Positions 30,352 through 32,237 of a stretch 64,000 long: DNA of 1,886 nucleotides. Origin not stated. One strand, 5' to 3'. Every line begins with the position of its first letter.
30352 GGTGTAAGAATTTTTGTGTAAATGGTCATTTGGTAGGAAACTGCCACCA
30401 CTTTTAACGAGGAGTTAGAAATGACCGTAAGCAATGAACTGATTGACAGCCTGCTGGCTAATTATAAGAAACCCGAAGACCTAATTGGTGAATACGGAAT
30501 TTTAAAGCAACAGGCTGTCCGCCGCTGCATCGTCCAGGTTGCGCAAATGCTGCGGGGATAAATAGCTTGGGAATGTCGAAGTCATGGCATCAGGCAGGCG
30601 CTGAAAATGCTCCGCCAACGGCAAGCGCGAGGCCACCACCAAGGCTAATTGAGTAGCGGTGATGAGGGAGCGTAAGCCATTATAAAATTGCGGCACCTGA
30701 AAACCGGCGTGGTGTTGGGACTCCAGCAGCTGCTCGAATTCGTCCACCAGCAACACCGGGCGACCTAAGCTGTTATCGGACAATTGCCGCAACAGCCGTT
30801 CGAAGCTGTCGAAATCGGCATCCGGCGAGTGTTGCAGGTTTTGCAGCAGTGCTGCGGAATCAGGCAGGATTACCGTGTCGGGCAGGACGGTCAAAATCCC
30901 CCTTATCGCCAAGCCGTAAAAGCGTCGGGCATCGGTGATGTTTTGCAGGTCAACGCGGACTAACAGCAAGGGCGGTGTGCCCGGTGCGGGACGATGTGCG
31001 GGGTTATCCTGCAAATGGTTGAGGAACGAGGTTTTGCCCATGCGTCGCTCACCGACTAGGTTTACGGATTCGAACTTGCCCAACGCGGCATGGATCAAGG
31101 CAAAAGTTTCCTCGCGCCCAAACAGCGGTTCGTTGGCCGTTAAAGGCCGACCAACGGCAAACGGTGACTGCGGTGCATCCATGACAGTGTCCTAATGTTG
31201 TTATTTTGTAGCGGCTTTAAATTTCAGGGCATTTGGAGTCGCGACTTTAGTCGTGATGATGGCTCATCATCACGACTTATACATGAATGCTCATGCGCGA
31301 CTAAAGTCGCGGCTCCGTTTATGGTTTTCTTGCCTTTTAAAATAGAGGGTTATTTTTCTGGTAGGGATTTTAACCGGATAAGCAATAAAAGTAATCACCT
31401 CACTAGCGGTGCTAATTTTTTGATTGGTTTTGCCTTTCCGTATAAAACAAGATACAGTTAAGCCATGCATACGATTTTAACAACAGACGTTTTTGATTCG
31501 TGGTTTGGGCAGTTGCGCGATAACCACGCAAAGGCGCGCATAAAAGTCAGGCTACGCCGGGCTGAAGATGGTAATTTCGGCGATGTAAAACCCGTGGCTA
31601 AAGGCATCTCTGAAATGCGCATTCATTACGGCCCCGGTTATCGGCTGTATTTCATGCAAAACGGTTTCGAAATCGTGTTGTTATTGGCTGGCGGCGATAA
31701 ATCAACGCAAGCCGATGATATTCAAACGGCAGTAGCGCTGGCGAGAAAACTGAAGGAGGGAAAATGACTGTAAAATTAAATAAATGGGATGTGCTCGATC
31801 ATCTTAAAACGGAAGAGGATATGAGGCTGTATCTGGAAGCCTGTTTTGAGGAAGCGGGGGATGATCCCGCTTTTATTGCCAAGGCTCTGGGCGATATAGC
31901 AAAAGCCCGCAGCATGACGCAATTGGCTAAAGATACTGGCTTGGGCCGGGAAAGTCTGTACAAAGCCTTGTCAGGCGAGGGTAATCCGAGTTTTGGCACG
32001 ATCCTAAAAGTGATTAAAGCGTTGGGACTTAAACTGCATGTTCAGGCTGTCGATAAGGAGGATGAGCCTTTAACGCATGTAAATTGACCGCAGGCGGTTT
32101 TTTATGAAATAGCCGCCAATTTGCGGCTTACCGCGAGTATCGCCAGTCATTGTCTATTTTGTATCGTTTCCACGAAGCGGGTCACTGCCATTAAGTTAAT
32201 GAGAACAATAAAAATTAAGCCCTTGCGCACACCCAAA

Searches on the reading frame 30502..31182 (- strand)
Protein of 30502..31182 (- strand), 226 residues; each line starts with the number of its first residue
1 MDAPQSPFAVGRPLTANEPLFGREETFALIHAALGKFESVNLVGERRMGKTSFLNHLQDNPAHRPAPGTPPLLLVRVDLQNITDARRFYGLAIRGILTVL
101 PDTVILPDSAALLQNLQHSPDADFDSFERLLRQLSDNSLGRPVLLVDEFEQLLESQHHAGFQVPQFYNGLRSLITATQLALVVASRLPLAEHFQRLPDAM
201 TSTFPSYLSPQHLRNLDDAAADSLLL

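Call 4: search_protein_families(library=pfam, proteins=[window:30502-31182:-], max_evalue=0.1)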
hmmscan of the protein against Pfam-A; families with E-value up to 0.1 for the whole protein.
window:30502-31182:- (226 aa): 7 families
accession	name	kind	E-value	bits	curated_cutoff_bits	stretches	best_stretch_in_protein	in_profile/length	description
PF13191.12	AAA_16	-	2.7e-07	31.7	32.6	1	19-158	1-150/167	AAA ATPase domain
PF13401.12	AAA_22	-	3.6e-06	27.8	27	1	42-181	10-118/130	AAA domain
PF05621.17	TniB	-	2e-05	24.5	22.4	1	36-186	34-162/189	Bacterial TniB protein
PF20703.3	nSTAND1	-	6.8e-05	23.1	27.1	1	20-199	16-173/379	Novel STAND NTPase 1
PF01637.24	ATPase_2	-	0.041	14.1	33.2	0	115-184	90-153/225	ATPase domain predominantly from Archaea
PF13481.12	AAA_25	-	0.042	13.9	27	1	29-183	25-186/195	AAA domain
PF13173.12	AAA_14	-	0.063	13.7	27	0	39-60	4-25/129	AAA domain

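Call 5: search_protein_families(library=padloc, proteins=[window:30502-31182:-], max_evalue=0.1)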
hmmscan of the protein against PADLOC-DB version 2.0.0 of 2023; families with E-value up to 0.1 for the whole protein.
window:30502-31182:- (226 aa): 2 families
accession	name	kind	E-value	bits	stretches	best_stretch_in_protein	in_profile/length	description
PDLC04984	PDC-S27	-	0.042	10.7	0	20-57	4-43/474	-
PDLC04789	PDC-S01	-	0.081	9.9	0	29-60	9-40/375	-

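Call 6: search_protein_families(library=ncbifam, proteins=[window:30502-31182:-], max_evalue=0.1)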
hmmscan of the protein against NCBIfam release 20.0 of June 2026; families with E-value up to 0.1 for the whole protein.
window:30502-31182:- (226 aa): 0 families

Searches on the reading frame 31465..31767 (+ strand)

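Call 10: search_protein_families(library=pfam, proteins=[window:31465-31767:+], max_evalue=0.01)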
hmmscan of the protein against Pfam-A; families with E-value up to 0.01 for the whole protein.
window:31465-31767:+ (100 aa): 1 family
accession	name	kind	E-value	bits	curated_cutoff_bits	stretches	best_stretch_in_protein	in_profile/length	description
PF05973.20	Gp49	-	0.0011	19.4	23.9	1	21-84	9-77/90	Phage derived protein Gp49-like (DUF891)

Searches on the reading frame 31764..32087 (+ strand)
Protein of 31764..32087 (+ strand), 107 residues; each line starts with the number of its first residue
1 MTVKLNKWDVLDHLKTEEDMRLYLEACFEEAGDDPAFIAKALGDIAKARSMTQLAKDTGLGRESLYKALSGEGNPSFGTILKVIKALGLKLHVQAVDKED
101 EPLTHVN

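Call 10: search_protein_families(library=pfam, proteins=[window:31764-32087:+], max_evalue=0.01)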
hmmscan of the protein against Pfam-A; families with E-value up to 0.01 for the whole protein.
window:31764-32087:+ (107 aa): 4 families
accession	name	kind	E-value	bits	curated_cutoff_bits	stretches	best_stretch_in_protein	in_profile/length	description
PF21716.3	dnstrm_HI1420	-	5.5e-28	97.1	27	1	5-94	2-89/90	Probable addiction module antidote protein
PF01381.28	HTH_3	-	1.3e-07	31.9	23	1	49-91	8-52/55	Helix-turn-helix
PF13443.12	HTH_26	-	7.5e-05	23.3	22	1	50-90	12-53/63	Cro/C1-type HTH DNA-binding domain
PF13560.12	HTH_31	-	0.0044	17.7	27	1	49-90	15-57/64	Helix-turn-helix domain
